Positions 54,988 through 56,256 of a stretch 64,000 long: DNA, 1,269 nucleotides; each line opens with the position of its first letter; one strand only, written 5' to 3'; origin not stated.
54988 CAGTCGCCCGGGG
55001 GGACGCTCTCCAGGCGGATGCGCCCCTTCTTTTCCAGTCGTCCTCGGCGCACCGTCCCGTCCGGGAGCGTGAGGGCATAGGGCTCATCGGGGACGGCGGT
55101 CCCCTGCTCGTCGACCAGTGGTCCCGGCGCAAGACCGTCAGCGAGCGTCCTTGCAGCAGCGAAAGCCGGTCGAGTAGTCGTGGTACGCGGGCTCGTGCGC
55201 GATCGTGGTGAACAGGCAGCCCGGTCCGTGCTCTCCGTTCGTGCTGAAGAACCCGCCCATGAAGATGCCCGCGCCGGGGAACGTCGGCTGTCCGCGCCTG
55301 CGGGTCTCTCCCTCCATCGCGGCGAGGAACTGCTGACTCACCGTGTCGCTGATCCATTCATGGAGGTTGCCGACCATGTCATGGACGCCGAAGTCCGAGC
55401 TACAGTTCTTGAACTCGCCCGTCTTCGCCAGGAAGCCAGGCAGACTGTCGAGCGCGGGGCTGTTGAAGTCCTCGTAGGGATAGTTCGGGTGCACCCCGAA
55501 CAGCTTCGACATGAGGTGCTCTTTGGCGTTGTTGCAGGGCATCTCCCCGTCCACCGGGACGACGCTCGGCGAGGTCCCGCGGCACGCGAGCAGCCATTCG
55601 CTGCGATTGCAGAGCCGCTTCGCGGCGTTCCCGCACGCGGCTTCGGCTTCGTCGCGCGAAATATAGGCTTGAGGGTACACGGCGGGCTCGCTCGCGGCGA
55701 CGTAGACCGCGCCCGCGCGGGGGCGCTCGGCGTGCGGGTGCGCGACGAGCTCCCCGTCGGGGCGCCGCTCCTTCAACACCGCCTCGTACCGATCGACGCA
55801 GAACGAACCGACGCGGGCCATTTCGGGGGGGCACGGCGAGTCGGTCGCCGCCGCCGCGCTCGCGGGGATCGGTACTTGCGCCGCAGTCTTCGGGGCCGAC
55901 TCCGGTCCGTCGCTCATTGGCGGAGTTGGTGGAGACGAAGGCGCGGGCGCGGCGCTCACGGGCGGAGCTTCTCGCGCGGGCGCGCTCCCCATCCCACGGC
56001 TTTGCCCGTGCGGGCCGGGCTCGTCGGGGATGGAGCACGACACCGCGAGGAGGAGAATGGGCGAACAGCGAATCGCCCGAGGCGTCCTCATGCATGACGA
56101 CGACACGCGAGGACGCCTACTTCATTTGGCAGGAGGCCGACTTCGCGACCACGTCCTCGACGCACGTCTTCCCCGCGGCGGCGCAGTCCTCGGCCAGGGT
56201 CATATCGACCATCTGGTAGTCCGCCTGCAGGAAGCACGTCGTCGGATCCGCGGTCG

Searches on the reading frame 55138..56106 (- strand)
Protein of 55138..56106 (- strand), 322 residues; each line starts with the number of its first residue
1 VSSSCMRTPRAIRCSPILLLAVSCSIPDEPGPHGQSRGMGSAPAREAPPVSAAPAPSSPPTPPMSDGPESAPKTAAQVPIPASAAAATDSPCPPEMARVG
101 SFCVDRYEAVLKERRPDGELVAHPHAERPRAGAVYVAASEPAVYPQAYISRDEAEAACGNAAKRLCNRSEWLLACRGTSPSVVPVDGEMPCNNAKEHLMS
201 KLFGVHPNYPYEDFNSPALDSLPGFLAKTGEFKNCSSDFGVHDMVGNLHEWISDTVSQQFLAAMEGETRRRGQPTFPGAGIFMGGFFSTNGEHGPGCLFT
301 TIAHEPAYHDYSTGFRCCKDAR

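Call 5: search_protein_families(library=pfam, proteins=[window:55138-56106:-], max_evalue=0.01)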
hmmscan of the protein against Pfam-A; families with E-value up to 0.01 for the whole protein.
window:55138-56106:- (322 aa): 1 family
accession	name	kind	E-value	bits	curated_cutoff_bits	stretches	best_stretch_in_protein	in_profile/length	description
PF03781.23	FGE-sulfatase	-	5.1e-12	46.4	23.3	1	135-318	82-254/255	Sulfatase-modifying factor enzyme 1-like domain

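Call 6: search_protein_families(library=ncbifam, proteins=[window:55138-56106:-], max_evalue=0.01)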
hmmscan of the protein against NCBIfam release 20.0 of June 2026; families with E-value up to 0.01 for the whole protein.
window:55138-56106:- (322 aa): 1 family
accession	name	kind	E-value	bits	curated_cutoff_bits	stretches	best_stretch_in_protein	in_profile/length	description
NF051459.1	pyoverdine_PvdO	equivalog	0.0014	17.8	500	1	227-263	192-226/280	dihydropyoverdine dehydrogenase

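Call 7: search_protein_families(library=padloc, proteins=[window:55138-56106:-], max_evalue=0.01)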
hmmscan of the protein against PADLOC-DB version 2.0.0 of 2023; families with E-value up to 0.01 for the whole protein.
window:55138-56106:- (322 aa): 0 families

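Call 62: search_solved_structures(query=window:55138-56106:-, max_evalue=0.01, show_alignments=3)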
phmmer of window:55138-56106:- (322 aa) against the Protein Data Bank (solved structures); distinct sequences matched with E-value up to 0.01: 5.
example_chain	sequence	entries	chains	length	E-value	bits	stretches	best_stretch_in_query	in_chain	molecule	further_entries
7ml6_A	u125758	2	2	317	0.0058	19.2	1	144-321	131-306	CalU17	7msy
6vqp_A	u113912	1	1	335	0.0065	19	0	144-321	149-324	CalU17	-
4g1p_A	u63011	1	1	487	0.0067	18.9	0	138-266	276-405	Cys-Gly metallodipeptidase DUG1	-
5nxl_A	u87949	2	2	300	0.007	18.9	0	143-320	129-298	Non-specific serine/threonine protein kinase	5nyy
6s07_A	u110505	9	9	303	0.008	18.7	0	143-320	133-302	Formylglycine-generating enzyme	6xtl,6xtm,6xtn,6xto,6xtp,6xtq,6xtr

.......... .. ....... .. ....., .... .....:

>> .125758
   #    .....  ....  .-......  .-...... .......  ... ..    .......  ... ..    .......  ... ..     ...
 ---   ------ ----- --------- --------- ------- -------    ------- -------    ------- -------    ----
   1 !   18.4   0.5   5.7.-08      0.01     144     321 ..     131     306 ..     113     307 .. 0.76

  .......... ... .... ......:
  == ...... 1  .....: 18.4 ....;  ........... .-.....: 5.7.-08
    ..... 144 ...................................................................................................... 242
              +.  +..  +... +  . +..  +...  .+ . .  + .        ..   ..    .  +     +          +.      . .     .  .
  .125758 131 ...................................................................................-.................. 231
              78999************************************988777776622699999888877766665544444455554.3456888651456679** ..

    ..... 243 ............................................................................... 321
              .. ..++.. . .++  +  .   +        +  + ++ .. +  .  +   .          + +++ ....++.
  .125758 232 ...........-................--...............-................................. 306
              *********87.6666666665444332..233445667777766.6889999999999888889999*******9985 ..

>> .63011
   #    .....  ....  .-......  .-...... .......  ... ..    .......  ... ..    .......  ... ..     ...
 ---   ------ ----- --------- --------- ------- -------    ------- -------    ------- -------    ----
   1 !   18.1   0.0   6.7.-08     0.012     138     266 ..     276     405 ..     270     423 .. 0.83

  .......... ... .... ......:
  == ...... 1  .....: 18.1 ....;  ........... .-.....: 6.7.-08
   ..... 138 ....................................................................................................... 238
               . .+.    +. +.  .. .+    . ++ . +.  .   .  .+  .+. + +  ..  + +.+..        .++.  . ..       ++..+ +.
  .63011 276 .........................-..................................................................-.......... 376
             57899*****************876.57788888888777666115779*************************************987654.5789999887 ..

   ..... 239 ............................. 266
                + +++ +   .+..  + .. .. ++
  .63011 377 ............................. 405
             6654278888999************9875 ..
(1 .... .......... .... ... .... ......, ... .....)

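Call 79: search_solved_structures(query=window:55138-56106:-, max_evalue=0.01, show_alignments=5)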
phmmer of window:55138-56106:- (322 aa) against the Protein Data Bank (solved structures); distinct sequences matched with E-value up to 0.01: 5.
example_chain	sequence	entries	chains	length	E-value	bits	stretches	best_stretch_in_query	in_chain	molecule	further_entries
7ml6_A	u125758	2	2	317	0.0058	19.2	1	144-321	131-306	CalU17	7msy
6vqp_A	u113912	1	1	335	0.0065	19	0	144-321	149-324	CalU17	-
4g1p_A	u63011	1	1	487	0.0067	18.9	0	138-266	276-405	Cys-Gly metallodipeptidase DUG1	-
5nxl_A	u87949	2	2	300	0.007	18.9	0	143-320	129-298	Non-specific serine/threonine protein kinase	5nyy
6s07_A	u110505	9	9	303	0.008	18.7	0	143-320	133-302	Formylglycine-generating enzyme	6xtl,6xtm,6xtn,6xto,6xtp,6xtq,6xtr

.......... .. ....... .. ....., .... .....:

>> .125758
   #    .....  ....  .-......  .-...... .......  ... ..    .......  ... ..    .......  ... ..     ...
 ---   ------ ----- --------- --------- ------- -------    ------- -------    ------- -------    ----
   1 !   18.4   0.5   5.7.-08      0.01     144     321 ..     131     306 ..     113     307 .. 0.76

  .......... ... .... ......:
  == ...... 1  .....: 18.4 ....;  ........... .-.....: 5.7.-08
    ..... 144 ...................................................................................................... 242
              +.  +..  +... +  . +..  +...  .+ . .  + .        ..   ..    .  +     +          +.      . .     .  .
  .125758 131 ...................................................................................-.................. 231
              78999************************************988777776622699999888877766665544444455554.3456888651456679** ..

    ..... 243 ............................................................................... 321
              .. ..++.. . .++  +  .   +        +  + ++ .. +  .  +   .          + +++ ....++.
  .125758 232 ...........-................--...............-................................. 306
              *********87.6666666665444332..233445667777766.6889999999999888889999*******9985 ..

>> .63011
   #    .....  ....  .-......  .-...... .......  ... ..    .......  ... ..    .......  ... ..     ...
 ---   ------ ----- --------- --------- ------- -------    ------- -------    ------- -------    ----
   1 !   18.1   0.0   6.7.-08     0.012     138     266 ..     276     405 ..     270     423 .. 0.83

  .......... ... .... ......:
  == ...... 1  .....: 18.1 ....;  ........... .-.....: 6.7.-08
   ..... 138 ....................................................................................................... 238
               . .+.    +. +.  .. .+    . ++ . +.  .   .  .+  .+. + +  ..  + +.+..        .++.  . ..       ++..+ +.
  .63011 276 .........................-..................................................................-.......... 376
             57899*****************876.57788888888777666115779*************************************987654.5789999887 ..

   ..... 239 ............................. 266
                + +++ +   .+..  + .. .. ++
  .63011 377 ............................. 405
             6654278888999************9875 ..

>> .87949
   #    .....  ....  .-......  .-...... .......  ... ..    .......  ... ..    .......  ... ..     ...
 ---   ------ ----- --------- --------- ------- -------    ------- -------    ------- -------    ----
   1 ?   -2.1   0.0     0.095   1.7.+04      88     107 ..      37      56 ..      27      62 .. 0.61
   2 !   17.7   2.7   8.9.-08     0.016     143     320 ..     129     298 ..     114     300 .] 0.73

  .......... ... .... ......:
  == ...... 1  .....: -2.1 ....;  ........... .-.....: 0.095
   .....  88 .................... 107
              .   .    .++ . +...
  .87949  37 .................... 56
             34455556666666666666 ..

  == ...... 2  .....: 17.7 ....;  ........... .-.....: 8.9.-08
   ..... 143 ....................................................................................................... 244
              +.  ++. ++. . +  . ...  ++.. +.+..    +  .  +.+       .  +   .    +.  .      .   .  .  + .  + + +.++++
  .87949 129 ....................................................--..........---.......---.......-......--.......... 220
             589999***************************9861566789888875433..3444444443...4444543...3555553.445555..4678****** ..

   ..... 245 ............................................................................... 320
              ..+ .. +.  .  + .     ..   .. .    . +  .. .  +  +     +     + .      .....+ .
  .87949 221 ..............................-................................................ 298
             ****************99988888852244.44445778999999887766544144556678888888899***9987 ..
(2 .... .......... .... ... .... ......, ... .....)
